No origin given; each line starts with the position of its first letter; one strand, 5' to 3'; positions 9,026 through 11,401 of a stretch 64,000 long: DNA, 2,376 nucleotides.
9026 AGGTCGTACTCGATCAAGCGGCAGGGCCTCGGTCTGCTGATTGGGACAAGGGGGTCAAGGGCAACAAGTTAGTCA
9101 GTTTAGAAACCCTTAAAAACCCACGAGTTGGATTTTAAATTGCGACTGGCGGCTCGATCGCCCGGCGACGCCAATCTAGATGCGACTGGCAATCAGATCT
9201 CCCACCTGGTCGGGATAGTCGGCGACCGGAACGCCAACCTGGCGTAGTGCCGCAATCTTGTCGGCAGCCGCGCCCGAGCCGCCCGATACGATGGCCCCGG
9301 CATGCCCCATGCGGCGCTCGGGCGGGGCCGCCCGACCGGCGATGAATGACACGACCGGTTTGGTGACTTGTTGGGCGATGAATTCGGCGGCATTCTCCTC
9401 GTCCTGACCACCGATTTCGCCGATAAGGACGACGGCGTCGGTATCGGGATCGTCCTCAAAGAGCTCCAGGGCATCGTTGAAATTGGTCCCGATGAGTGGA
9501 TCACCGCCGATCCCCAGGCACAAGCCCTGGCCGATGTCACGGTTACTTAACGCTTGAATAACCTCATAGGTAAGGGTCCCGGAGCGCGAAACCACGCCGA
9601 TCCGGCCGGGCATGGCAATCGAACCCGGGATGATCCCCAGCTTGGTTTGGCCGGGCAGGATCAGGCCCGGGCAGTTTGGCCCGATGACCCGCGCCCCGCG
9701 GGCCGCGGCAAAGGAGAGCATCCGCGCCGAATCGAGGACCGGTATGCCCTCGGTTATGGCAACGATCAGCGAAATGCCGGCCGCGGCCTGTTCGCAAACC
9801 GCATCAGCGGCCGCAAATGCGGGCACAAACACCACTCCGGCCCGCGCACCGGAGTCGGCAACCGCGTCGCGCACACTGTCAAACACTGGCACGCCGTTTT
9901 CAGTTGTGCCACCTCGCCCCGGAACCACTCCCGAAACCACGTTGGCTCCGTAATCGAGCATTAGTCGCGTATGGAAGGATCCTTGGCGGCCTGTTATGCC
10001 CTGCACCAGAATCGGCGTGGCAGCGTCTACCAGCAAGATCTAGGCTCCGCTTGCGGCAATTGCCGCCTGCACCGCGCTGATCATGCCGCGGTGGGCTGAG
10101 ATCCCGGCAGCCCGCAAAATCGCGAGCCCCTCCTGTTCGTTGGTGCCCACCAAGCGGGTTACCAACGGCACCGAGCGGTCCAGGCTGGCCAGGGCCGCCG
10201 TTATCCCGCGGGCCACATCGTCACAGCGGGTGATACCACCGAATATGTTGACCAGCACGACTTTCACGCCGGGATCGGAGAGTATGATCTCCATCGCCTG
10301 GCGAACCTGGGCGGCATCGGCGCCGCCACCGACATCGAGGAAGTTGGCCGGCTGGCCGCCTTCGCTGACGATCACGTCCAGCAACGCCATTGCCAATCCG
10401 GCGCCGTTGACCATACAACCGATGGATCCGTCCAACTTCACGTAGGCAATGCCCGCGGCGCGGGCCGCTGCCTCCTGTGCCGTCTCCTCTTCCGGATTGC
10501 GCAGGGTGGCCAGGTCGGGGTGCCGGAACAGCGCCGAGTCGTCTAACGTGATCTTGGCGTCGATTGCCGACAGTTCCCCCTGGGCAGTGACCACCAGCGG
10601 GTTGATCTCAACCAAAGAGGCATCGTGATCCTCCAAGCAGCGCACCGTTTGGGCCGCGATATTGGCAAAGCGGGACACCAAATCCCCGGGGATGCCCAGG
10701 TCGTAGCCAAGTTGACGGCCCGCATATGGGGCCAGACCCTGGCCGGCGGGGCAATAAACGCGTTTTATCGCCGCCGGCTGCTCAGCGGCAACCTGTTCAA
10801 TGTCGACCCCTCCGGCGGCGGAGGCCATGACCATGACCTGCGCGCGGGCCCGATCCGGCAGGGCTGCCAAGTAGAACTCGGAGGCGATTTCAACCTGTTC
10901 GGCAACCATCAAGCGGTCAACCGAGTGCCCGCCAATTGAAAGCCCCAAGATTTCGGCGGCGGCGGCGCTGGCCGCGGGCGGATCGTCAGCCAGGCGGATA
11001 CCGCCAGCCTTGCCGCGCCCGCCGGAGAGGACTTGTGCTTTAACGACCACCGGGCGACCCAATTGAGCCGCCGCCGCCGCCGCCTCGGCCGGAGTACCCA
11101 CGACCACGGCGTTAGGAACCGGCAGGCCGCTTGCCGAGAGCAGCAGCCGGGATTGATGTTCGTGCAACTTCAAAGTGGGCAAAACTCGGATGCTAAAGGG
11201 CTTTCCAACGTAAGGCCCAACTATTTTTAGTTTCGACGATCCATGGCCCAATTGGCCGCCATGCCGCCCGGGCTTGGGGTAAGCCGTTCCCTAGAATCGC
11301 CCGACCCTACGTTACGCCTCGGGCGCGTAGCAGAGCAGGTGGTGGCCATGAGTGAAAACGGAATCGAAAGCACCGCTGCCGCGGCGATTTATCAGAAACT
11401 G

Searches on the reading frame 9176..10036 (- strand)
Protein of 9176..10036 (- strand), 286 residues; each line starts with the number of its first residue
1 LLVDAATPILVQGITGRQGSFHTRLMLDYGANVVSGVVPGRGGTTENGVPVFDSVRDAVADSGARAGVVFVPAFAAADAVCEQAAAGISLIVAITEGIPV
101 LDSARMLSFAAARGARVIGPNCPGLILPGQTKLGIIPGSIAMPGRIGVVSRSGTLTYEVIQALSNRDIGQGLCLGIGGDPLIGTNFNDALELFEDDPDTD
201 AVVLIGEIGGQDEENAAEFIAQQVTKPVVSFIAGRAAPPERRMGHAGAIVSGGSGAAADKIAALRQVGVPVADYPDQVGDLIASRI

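Call 3: search_protein_families(library=pfam, proteins=[window:9176-10036:-], max_evalue=0.01)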
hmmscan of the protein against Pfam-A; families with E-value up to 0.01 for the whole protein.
window:9176-10036:- (286 aa): 4 families
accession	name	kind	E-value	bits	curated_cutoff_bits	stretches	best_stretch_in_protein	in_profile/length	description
PF02629.25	CoA_binding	-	1.3e-22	80.7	22.3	1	6-97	3-97/97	CoA binding domain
PF00549.24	Ligase_CoA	-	5.1e-22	78.8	24.5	1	149-268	1-126/128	CoA-ligase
PF13607.11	Succ_CoA_lig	-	3e-12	46.9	27.4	1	143-280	1-133/138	Succinyl-CoA ligase like flavodoxin domain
PF13380.12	CoA_binding_2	-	0.00012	22.9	22.8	1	36-127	32-115/116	CoA binding domain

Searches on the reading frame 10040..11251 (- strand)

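Call 3: search_protein_families(library=pfam, proteins=[window:10040-11251:-], max_evalue=0.01)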
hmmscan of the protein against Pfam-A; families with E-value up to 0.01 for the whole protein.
window:10040-11251:- (403 aa): 8 families
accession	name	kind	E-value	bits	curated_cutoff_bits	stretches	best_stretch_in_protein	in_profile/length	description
PF08442.15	ATP-grasp_2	-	3.9e-56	190.3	29.5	1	28-221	1-202/202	ATP-grasp domain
PF00549.24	Ligase_CoA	-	2.9e-25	89.3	24.5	1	280-398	1-126/128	CoA-ligase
PF13549.11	ATP-grasp_5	-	2e-11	44.1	27.6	1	28-153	9-137/221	ATP-grasp domain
PF24948.1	Citrate_synth_N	-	5e-09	36.3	83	1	66-243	52-227/232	ATP-citrate synthase ATP-grasp domain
PF01071.24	GARS_A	-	0.00033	21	27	1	35-143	7-111/194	Phosphoribosylglycinamide synthetase, ATP-grasp (A) domain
PF02222.28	ATP-grasp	-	0.0027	17.8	27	1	38-83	3-49/179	ATP-grasp domain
PF02786.22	CPSase_L_D2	-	0.0027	17.7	19.8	1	44-133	15-102/211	Carbamoyl-phosphate synthase L chain, ATP binding domain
PF16114.10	Citrate_bind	-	0.0069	16.4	26.8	0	269-383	22-151/177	ATP citrate lyase citrate-binding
